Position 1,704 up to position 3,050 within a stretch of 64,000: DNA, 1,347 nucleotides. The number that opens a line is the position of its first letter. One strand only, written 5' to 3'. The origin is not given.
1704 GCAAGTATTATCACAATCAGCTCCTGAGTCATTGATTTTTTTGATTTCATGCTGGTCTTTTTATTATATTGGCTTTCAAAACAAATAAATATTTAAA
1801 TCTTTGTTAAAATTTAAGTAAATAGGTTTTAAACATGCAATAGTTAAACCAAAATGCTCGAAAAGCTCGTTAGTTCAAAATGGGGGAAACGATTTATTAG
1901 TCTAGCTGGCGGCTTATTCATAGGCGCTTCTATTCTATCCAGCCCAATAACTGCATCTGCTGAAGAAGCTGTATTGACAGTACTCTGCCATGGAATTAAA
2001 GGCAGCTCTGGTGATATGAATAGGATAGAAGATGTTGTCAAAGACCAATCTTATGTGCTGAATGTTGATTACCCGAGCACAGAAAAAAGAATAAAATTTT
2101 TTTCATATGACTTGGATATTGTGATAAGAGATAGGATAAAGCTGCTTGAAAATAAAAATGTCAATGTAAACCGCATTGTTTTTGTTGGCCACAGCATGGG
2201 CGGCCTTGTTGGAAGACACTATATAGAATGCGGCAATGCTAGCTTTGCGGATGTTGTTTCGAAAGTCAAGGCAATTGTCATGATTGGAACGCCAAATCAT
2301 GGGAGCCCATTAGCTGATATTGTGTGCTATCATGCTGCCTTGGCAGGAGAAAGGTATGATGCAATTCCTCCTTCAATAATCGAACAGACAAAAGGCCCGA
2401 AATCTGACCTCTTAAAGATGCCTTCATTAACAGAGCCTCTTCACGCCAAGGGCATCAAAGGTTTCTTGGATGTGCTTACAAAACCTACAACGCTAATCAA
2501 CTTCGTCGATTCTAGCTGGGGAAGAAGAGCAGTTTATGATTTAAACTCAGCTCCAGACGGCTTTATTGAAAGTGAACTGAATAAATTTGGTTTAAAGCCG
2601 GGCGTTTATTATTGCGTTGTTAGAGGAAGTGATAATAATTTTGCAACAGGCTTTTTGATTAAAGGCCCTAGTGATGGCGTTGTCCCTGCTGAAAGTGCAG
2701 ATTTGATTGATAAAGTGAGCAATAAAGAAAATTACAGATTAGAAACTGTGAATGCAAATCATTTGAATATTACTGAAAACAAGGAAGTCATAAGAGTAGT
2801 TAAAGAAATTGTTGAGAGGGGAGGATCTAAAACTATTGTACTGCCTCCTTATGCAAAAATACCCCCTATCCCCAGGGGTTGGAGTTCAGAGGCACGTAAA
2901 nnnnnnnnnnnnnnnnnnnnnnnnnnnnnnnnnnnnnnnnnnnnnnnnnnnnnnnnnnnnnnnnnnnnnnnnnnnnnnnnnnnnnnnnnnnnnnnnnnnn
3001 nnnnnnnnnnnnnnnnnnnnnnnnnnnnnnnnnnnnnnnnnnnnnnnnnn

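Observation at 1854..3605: Secreted fusion of a PGAP1-like lipase domain with an FGE-sulfatase domain; a paralogous lipase domain is embedded in the giant adhesin (~53160..53560)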

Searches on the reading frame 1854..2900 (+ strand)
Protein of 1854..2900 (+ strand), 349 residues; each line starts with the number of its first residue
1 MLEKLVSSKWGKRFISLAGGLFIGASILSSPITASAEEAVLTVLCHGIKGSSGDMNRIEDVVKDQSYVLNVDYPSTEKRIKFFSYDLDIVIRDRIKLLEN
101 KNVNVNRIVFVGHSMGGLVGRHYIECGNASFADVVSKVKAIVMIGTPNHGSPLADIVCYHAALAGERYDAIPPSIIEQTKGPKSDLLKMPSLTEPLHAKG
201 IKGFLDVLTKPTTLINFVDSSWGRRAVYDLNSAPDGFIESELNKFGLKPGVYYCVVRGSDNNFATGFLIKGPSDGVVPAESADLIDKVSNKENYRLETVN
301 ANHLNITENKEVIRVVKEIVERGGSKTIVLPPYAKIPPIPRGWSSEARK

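Call 9: search_protein_families(library=pfam, proteins=[window:1854-2900:+], max_evalue=1)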
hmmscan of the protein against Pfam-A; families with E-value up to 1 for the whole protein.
window:1854-2900:+ (349 aa): 12 families
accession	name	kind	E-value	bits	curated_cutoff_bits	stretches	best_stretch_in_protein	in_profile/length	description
PF07819.20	PGAP1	-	2.1e-09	37.9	24.3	1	91-153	76-134/233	PGAP1-like alpha/beta domain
PF05057.20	DUF676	-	5.3e-09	36.3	20.3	1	38-142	4-117/217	Putative serine esterase (DUF676)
PF24096.1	DUF7379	-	2.7e-07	31.2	33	1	107-155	71-119/191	Domain of unknown function (DUF7379)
PF02089.21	Palm_thioest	-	8.1e-07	29.4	26.8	1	43-151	3-113/254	Palmitoyl protein thioesterase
PF06028.17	DUF915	-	2.2e-06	27.6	22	2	101-147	98-142/255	Alpha/beta hydrolase of unknown function (DUF915)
PF00561.26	Abhydrolase_1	-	9.2e-06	25.9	25.8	1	105-307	68-242/245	alpha/beta hydrolase fold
PF12697.13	Abhydrolase_6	-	0.00022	22.4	26.3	1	63-161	25-101/217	Alpha/beta hydrolase family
PF02450.21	LCAT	-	0.00074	19.3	21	1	102-154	117-168/392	Lecithin:cholesterol acyltransferase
PF01083.28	Cutinase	-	0.00087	19.7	25.9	1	105-160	78-130/173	Cutinase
PF12146.15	Hydrolase_4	-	0.013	15.2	27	1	88-129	56-99/239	Serine aminopeptidase, S33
PF12695.13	Abhydrolase_5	-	0.089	13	27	1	86-125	37-76/164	Alpha/beta hydrolase family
PF01674.24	Lipase_2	-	0.12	12.3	20.3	1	106-152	75-127/219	Lipase (class 2)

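Call 21: find_homologous_proteins(query=A2, max_evalue=0.00001)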
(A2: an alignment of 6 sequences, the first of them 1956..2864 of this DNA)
Query A2 (6 sequences) (303 aa, profile of the alignment): 397 proteins with E <= 0.00001 among 8000 candidates; the best 120 are listed.
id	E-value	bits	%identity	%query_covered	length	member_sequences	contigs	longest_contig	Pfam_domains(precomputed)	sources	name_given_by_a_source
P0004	1.2e-154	532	57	95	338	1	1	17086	PF02089.22,PF05057.21,PF07819.20,PF24096.3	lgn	-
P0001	6.7e-154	530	100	100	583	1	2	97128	PF02089.22,PF06028.18,PF05057.21,PF03781.23,PF07819.20,PF24096.3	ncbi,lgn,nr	ncbi:SUMF1/EgtB/PvdO family nonheme iron enzyme [Candidatus Woesearchaeota archaeon]|nr:SUMF1/EgtB/P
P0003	2.9e-153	528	61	95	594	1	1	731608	PF02089.22,PF03781.23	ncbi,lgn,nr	ncbi:MAG: SUMF1/EgtB/PvdO family nonheme iron enzyme [Candidatus Woesearchaeota archaeon]|nr:SUMF1/E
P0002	6.4e-148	510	90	95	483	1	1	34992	PF02089.22,PF05057.21,PF00561.27,PF07819.20,PF24096.3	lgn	-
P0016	1.3e-29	122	31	37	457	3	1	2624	PF12697.14,PF01674.25,PF07819.20,PF24096.3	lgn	-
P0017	1.3e-28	118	27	38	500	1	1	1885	-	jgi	-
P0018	4.2e-28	117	23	38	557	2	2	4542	-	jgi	-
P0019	4.4e-28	117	33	38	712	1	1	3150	PF12697.14,PF07819.20,PF24096.3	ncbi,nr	ncbi:MAG: alpha/beta hydrolase, partial [Nanoarchaeota archaeon]|nr:alpha/beta hydrolase [Nanoarchae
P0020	5.1e-27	113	28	40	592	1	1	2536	-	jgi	jgi:hypothetical protein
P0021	1.8e-25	108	31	35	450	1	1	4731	PF12697.14,PF07819.20,PF24096.3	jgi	jgi:pimeloyl-ACP methyl ester carboxylesterase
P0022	3.4e-25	107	29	31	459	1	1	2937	PF12697.14,PF24096.3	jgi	-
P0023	4.3e-25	107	40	19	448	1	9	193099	PF12697.14,PF07819.20,PF24096.3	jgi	jgi:pimeloyl-ACP methyl ester carboxylesterase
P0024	1.9e-24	105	34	37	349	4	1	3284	PF07819.20,PF24096.3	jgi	-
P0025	1.5e-23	102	39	20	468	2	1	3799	PF12697.14,PF07819.20,PF24096.3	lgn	-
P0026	1.7e-23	101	34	20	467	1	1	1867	PF12697.14,PF07819.20,PF24096.3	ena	-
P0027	1.8e-23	101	30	37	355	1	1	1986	PF12697.14,PF01674.25,PF07819.20,PF24096.3,PF12146.16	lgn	-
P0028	1.9e-23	101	29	74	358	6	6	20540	PF05057.21,PF12697.14,PF01674.25,PF00561.27,PF07819.20,PF24096.3,PF12146.16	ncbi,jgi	ncbi:MAG: hypothetical protein PVJ41_02635 [Desulfobacterales bacterium]|jgi:pimeloyl-ACP methyl est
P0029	4.1e-23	100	23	88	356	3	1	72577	PF01674.25,PF00561.27,PF07819.20,PF24096.3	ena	-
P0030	4.3e-23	100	34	31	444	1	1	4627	PF12697.14,PF01674.25,PF02450.22,PF07819.20,PF24096.3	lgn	-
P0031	4.5e-23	100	33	39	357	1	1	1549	PF05057.21,PF12697.14,PF01674.25,PF00561.27,PF07819.20,PF24096.3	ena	-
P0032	7.3e-23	99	25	88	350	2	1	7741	PF05057.21,PF12697.14,PF01674.25,PF00561.27,PF07819.20,PF24096.3,PF12146.16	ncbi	-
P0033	7.3e-23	99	36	23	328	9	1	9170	PF07819.20,PF24096.3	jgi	jgi:pimeloyl-ACP methyl ester carboxylesterase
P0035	9.9e-23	99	32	37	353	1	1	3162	PF12697.14,PF01674.25,PF00561.27,PF07819.20,PF24096.3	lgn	-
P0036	1.0e-22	99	29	39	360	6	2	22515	PF05057.21,PF12697.14,PF01674.25,PF00561.27,PF07819.20,PF24096.3,PF12146.16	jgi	jgi:pimeloyl-ACP methyl ester carboxylesterase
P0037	1.1e-22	99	28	39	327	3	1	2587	PF12697.14,PF01674.25,PF07819.20,PF24096.3,PF12146.16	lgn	-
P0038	1.1e-22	99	38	19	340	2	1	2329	PF12697.14,PF01674.25,PF07819.20,PF24096.3,PF12146.16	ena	-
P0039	1.2e-22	99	38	29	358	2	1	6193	PF05057.21,PF12697.14,PF01674.25,PF07819.20,PF24096.3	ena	-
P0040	1.3e-22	98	26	72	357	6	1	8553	PF01674.25,PF00561.27,PF07819.20,PF24096.3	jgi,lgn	jgi:pimeloyl-ACP methyl ester carboxylesterase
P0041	1.4e-22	98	26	88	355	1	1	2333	PF05057.21,PF01674.25,PF00561.27,PF07819.20,PF24096.3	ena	-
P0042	2.1e-22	98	25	91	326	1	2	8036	PF12697.14,PF00561.27,PF07819.20,PF24096.3,PF12146.16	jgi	jgi:pimeloyl-ACP methyl ester carboxylesterase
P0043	2.6e-22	98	42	19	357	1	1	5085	PF12697.14,PF00561.27,PF07819.20,PF24096.3,PF12146.16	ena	-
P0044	2.9e-22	97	25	55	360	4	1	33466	PF05057.21,PF12697.14,PF01674.25,PF00561.27,PF07819.20,PF24096.3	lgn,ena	-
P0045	3.8e-22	97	25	39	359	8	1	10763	PF01674.25,PF02450.22,PF00561.27,PF07819.20,PF24096.3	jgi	jgi:pimeloyl-ACP methyl ester carboxylesterase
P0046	4.0e-22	97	30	39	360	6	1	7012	PF05057.21,PF12697.14,PF01674.25,PF07819.20,PF24096.3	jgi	jgi:pimeloyl-ACP methyl ester carboxylesterase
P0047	4.0e-22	97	32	39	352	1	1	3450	PF05057.21,PF12697.14,PF01674.25,PF00561.27,PF07819.20,PF24096.3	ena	-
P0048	4.3e-22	97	31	39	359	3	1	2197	PF05057.21,PF12697.14,PF01674.25,PF07819.20,PF24096.3,PF12146.16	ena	-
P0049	4.3e-22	97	28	88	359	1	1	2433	PF05057.21,PF01674.25,PF07819.20,PF24096.3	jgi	jgi:pimeloyl-ACP methyl ester carboxylesterase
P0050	4.9e-22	97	34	39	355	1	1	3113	PF05057.21,PF12697.14,PF01674.25,PF00561.27,PF07819.20,PF24096.3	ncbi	-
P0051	5.2e-22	97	28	38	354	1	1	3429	PF12697.14,PF00561.27,PF07819.20,PF24096.3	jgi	jgi:pimeloyl-ACP methyl ester carboxylesterase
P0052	6.1e-22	96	30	39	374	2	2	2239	PF05057.21,PF01674.25,PF07819.20,PF24096.3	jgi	jgi:pimeloyl-ACP methyl ester carboxylesterase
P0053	6.3e-22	96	29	69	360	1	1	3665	PF05057.21,PF12697.14,PF01674.25,PF00561.27,PF07819.20,PF24096.3,PF12146.16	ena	-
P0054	7.5e-22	96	41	19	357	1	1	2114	PF05057.21,PF12697.14,PF01674.25,PF07819.20,PF24096.3,PF12146.16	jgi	jgi:pimeloyl-ACP methyl ester carboxylesterase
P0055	9.3e-22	96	43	21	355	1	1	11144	PF05057.21,PF01674.25,PF00561.27,PF07819.20,PF24096.3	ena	-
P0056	9.6e-22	96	32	38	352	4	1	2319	PF12697.14,PF07819.20,PF24096.3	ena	-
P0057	1.2e-21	95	27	55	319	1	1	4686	PF05057.21,PF12697.14,PF01674.25,PF00561.27,PF07819.20,PF24096.3,PF12146.16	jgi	-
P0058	1.2e-21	95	31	39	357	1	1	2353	PF01674.25,PF07819.20,PF24096.3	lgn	-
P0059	1.2e-21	95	29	69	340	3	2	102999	PF05057.21,PF12697.14,PF01674.25,PF07819.20,PF24096.3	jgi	jgi:pimeloyl-ACP methyl ester carboxylesterase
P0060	1.3e-21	95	31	39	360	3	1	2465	PF12697.14,PF01674.25,PF00561.27,PF07819.20,PF24096.3,PF12146.16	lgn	-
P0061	1.3e-21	95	26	54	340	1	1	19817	PF05057.21,PF12697.14,PF01674.25,PF00561.27,PF07819.20,PF24096.3,PF12146.16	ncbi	ncbi:esterase/lipase family protein [Thermodesulfobacteriota bacterium]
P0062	1.4e-21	95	27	40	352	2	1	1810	PF01674.25,PF00561.27,PF07819.20,PF24096.3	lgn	-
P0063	1.4e-21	95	26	88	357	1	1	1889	PF05057.21,PF12697.14,PF01674.25,PF00561.27,PF07819.20,PF24096.3,PF12146.16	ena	-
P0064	1.4e-21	95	26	88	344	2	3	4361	PF07819.20,PF24096.3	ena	-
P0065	1.5e-21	95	30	41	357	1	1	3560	PF05057.21,PF12697.14,PF01674.25,PF00561.27,PF07819.20,PF24096.3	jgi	jgi:pimeloyl-ACP methyl ester carboxylesterase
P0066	1.6e-21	95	31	37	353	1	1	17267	PF05057.21,PF12697.14,PF00561.27,PF07819.20,PF24096.3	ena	-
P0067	1.6e-21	95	29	39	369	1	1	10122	PF12697.14,PF00561.27,PF07819.20,PF24096.3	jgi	jgi:pimeloyl-ACP methyl ester carboxylesterase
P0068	1.6e-21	95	30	39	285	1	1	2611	PF05057.21,PF12697.14,PF01674.25,PF00561.27,PF07819.20,PF24096.3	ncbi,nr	ncbi:MAG: acetyltransferase, partial [Deltaproteobacteria bacterium]|nr:acetyltransferase [Deltaprot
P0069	1.7e-21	95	30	39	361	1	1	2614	PF12697.14,PF01674.25,PF00561.27,PF07819.20,PF24096.3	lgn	-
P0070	1.7e-21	95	32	40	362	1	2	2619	PF05057.21,PF12697.14,PF00561.27,PF07819.20,PF24096.3,PF12146.16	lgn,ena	-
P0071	1.9e-21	95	29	69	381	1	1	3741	PF12697.14,PF07819.20,PF24096.3,PF12146.16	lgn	-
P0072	2.0e-21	95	31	39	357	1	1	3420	PF05057.21,PF12697.14,PF01674.25,PF00561.27,PF07819.20,PF24096.3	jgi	jgi:pimeloyl-ACP methyl ester carboxylesterase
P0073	2.0e-21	95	33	37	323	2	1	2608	PF05057.21,PF12697.14,PF07819.20,PF24096.3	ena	-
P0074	2.0e-21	95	30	39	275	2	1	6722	PF05057.21,PF01674.25,PF00561.27,PF07819.20,PF24096.3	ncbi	ncbi:MAG: hypothetical protein PVH15_09310, partial [Syntrophobacterales bacterium]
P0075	2.1e-21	95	29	69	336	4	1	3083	PF05057.21,PF12697.14,PF01674.25,PF00561.27,PF07819.20,PF24096.3,PF12146.16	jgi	jgi:pimeloyl-ACP methyl ester carboxylesterase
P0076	2.3e-21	94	32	39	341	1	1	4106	PF12697.14,PF01674.25,PF07819.20,PF24096.3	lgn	-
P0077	2.4e-21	94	47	19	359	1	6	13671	PF05057.21,PF12697.14,PF01674.25,PF00561.27,PF07819.20,PF24096.3,PF12146.16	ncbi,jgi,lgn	ncbi:MAG: alpha/beta fold hydrolase [Desulfobacterales bacterium]|jgi:pimeloyl-ACP methyl ester carb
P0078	2.6e-21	94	27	88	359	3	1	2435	PF05057.21,PF12697.14,PF01674.25,PF07819.20,PF24096.3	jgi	jgi:pimeloyl-ACP methyl ester carboxylesterase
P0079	2.8e-21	94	30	32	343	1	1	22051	PF05057.21,PF12697.14,PF01674.25,PF07819.20,PF24096.3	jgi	jgi:pimeloyl-ACP methyl ester carboxylesterase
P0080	2.9e-21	94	39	19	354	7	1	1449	PF05057.21,PF01674.25,PF07819.20,PF24096.3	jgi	jgi:pimeloyl-ACP methyl ester carboxylesterase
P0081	3.0e-21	94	31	39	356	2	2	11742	PF05057.21,PF01674.25,PF00561.27,PF07819.20,PF24096.3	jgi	jgi:pimeloyl-ACP methyl ester carboxylesterase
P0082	3.2e-21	94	28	41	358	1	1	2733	PF05057.21,PF12697.14,PF01674.25,PF00561.27,PF07819.20,PF24096.3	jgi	jgi:pimeloyl-ACP methyl ester carboxylesterase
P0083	3.5e-21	94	38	19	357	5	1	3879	PF05057.21,PF12697.14,PF01674.25,PF00561.27,PF07819.20,PF24096.3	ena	-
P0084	3.7e-21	94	24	92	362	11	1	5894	PF12697.14,PF00561.27,PF07819.20,PF24096.3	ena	-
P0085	3.7e-21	94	41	18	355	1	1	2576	PF05057.21,PF12697.14,PF01674.25,PF00561.27,PF07819.20,PF24096.3,PF12146.16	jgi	jgi:hypothetical protein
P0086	4.0e-21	94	41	19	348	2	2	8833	PF05057.21,PF12697.14,PF01674.25,PF07819.20,PF24096.3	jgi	jgi:pimeloyl-ACP methyl ester carboxylesterase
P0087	4.0e-21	94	29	41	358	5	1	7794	PF05057.21,PF12697.14,PF01674.25,PF00561.27,PF07819.20,PF24096.3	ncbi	-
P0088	4.1e-21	94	32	39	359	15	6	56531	PF05057.21,PF01674.25,PF07819.20,PF24096.3,PF12146.16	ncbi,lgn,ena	-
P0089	4.2e-21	94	25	92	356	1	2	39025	PF05057.21,PF12697.14,PF01674.25,PF00561.27,PF07819.20,PF24096.3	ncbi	-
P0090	4.2e-21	94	32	38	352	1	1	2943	PF12697.14,PF00561.27,PF07819.20,PF24096.3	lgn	-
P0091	4.2e-21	94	31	37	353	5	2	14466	PF05057.21,PF12697.14,PF01674.25,PF07819.20,PF24096.3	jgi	jgi:pimeloyl-ACP methyl ester carboxylesterase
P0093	4.4e-21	93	26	88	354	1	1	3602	PF05057.21,PF12697.14,PF01674.25,PF00561.27,PF07819.20,PF24096.3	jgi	jgi:pimeloyl-ACP methyl ester carboxylesterase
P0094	4.7e-21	93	28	69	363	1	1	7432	PF12697.14,PF07819.20,PF24096.3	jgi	jgi:pimeloyl-ACP methyl ester carboxylesterase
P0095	4.9e-21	93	36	23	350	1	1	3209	PF07819.20,PF24096.3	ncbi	-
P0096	5.0e-21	93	27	55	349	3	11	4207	PF05057.21,PF12697.14,PF01674.25,PF00561.27,PF07819.20,PF24096.3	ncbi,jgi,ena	-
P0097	5.0e-21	93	39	19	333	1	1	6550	PF05057.21,PF12697.14,PF01674.25,PF00561.27,PF07819.20,PF24096.3,PF12146.16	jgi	-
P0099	5.2e-21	93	33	39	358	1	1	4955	PF05057.21,PF12697.14,PF01674.25,PF07819.20,PF24096.3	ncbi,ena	-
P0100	5.3e-21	93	31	37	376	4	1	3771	PF05057.21,PF12697.14,PF00561.27,PF07819.20,PF24096.3,PF12146.16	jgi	jgi:pimeloyl-ACP methyl ester carboxylesterase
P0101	5.6e-21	93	32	39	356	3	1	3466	PF05057.21,PF12697.14,PF01674.25,PF07819.20,PF24096.3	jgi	jgi:pimeloyl-ACP methyl ester carboxylesterase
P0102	6.1e-21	93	25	62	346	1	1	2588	PF12697.14,PF01674.25,PF00561.27,PF07819.20,PF24096.3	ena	-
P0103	6.4e-21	93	41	19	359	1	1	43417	PF12697.14,PF00561.27,PF07819.20,PF24096.3,PF12146.16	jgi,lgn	-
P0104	6.6e-21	93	31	39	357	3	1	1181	PF05057.21,PF01674.25,PF00561.27,PF07819.20,PF24096.3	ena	-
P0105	6.7e-21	93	42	19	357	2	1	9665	PF05057.21,PF12697.14,PF01674.25,PF07819.20,PF24096.3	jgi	jgi:pimeloyl-ACP methyl ester carboxylesterase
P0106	6.9e-21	93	32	39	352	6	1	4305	PF12697.14,PF07819.20,PF24096.3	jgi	-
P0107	7.0e-21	93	38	29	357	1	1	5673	PF05057.21,PF12697.14,PF00561.27,PF07819.20,PF24096.3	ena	-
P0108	7.2e-21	93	27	55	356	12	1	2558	PF12697.14,PF01674.25,PF02450.22,PF00561.27,PF07819.20,PF24096.3,PF12146.16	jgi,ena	-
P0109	7.4e-21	93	35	25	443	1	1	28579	PF12697.14,PF07819.20,PF24096.3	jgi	jgi:pimeloyl-ACP methyl ester carboxylesterase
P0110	7.5e-21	93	41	19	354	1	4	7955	PF05057.21,PF01674.25,PF07819.20,PF24096.3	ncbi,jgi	ncbi:MAG: hypothetical protein PVF10_06605 [Syntrophobacterales bacterium]|jgi:pimeloyl-ACP methyl e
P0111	7.6e-21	93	31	39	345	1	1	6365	PF12697.14,PF00561.27,PF07819.20,PF24096.3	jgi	jgi:pimeloyl-ACP methyl ester carboxylesterase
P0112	7.8e-21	93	33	39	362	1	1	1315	PF12697.14,PF00561.27,PF07819.20,PF24096.3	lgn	-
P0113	7.9e-21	93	27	39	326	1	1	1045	PF12697.14,PF00561.27,PF07819.20,PF24096.3,PF12146.16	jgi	jgi:pimeloyl-ACP methyl ester carboxylesterase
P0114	8.2e-21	93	32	39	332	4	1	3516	PF05057.21,PF01674.25,PF00561.27,PF07819.20,PF24096.3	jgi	-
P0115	8.3e-21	93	28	37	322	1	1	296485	PF12697.14,PF07819.20,PF24096.3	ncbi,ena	-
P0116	8.9e-21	92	27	55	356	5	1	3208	PF05057.21,PF12697.14,PF01674.25,PF00561.27,PF07819.20,PF24096.3,PF12146.16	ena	-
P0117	9.2e-21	92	39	19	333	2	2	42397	PF05057.21,PF12697.14,PF01674.25,PF00561.27,PF07819.20,PF24096.3,PF12146.16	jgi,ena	-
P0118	1.0e-20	92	42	19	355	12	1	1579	PF05057.21,PF12697.14,PF01674.25,PF07819.20,PF24096.3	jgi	-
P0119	1.1e-20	92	28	79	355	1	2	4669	PF05057.21,PF12697.14,PF01674.25,PF00561.27,PF07819.20,PF24096.3,PF12146.16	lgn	-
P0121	1.3e-20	92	38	23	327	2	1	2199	PF01674.25,PF00561.27,PF07819.20,PF24096.3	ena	-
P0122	1.3e-20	92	36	19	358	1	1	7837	PF12697.14,PF01674.25,PF00561.27,PF07819.20,PF24096.3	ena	-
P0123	1.4e-20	92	31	46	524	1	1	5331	PF01674.25,PF07819.20,PF24096.3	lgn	-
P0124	1.4e-20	92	32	39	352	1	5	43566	PF12697.14,PF01674.25,PF00561.27,PF07819.20,PF24096.3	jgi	jgi:pimeloyl-ACP methyl ester carboxylesterase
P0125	1.4e-20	92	26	91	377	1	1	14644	PF05057.21,PF12697.14,PF01674.25,PF07819.20,PF24096.3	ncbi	-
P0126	1.5e-20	92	26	88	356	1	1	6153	PF05057.21,PF12697.14,PF01674.25,PF00561.27,PF07819.20,PF24096.3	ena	-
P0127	1.6e-20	92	28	41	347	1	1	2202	PF01674.25,PF00561.27,PF07819.20,PF24096.3,PF12146.16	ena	-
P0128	1.6e-20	92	28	88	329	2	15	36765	PF05057.21,PF12697.14,PF01674.25,PF00561.27,PF07819.20,PF24096.3,PF12146.16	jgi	jgi:pimeloyl-ACP methyl ester carboxylesterase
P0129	1.6e-20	92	31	39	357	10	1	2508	PF05057.21,PF02450.22,PF00561.27,PF07819.20,PF24096.3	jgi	jgi:pimeloyl-ACP methyl ester carboxylesterase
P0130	1.6e-20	92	28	69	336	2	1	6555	PF05057.21,PF12697.14,PF01674.25,PF07819.20,PF24096.3,PF12146.16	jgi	-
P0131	1.7e-20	92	28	39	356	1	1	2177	PF05057.21,PF01674.25,PF02450.22,PF07819.20,PF24096.3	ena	-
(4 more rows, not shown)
